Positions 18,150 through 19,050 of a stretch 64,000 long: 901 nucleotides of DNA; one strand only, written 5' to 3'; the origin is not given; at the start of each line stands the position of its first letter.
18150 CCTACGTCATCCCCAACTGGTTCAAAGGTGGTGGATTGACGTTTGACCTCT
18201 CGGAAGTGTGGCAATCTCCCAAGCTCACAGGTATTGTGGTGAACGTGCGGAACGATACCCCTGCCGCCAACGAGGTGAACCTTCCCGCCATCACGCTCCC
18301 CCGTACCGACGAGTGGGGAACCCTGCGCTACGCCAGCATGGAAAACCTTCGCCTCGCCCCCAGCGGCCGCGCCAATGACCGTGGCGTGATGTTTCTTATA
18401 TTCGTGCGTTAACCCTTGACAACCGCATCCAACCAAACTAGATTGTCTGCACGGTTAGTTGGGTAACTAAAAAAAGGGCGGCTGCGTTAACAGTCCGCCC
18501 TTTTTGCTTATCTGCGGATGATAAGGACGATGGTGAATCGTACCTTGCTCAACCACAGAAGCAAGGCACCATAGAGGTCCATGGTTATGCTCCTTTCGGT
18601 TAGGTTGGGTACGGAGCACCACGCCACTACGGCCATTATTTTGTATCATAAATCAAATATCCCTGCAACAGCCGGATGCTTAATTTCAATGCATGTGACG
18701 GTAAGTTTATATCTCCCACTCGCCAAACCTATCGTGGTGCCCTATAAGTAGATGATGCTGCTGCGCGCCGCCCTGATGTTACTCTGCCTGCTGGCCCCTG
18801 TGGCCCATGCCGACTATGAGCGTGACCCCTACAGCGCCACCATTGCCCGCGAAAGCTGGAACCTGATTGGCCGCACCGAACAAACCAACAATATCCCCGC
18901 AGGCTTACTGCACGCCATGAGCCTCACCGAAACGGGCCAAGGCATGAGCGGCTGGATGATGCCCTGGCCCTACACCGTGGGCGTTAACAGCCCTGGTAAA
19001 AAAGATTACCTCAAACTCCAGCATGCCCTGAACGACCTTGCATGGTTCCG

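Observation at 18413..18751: Intergenic region with a strong bidirectional terminator and a candidate 24-aa hydrophobic peptide gene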

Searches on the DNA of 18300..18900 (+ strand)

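Call 8: search_rna_families(source=window, start=18300, end=18900, threshold=evalue, max_evalue=10)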
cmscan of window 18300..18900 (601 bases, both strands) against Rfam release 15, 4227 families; matches with E-value up to 10: 8.
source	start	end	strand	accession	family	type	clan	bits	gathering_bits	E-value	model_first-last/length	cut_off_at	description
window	18471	18504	+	RF04218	HCV_5BSL1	Cis-reg;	-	15.8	44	1.2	1-47/47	no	Hepatitis C virus stem-loop I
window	18464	18552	-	RF00558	L20_leader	Cis-reg; leader;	-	15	58.7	3.7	1-127/127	no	Ribosomal protein L20 leader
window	18389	18509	+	RF02346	ar35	Gene; sRNA;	-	14.5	45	2.8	1-144/144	no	Alphaproteobacterial sRNA ar35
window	18464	18505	-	RF02066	STnc320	Gene; sRNA;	-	14.1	50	8.7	19-55/55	no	Salmonella enterica sRNA STnc320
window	18429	18507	+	RF00506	Thr_leader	Cis-reg; leader;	-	13.9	55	8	1-118/118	no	Threonine operon leader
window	18341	18376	-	RF04305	HCV_SL1412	Cis-reg;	-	13.4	38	5.1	1-48/48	no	Hepatitis C virus stem-loop SL1412 RNA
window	18467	18545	-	RF02499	Atu_C4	Gene; sRNA;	-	13.4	80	8.9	1-70/70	no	Rhizobiales sRNA Atu_C4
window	18476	18509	-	RF00018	CsrB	Gene; sRNA;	CL00106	8.3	71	5.9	312-346/356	no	CsrB/RsmB RNA family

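Call 63: search_dna_similar(query=window:18413-18680:+, collection=plasmids, mode=distant, max_evalue=0.1, max_rows=10)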
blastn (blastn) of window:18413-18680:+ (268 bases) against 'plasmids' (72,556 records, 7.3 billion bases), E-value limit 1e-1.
No match.

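Call 64: search_dna_similar(query=window:18413-18680:+, collection=phages, mode=distant, max_evalue=0.1, max_rows=10)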
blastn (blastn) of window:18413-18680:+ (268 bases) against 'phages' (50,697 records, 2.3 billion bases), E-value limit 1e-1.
No match.

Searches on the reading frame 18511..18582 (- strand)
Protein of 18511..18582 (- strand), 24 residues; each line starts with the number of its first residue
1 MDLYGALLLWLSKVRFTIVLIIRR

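Call 28: list_cluster_members(proteins=[window:18511-18582:-, window:18511-18636:-, window:18470-18649:-, window:18581-18748:+])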
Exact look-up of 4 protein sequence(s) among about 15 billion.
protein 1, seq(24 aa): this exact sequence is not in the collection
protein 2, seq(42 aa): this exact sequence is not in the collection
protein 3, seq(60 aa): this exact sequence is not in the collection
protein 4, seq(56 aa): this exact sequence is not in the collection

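Call 52: search_protein_families(library=pfam, proteins=[window:18511-18582:-], max_evalue=10)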
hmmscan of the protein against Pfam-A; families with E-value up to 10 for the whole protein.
seq(24 aa): 0 families

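Call 53: search_protein_families(library=ncbifam, proteins=[window:18511-18582:-], max_evalue=10)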
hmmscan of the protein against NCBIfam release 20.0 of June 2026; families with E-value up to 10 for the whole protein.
seq(24 aa): 0 families
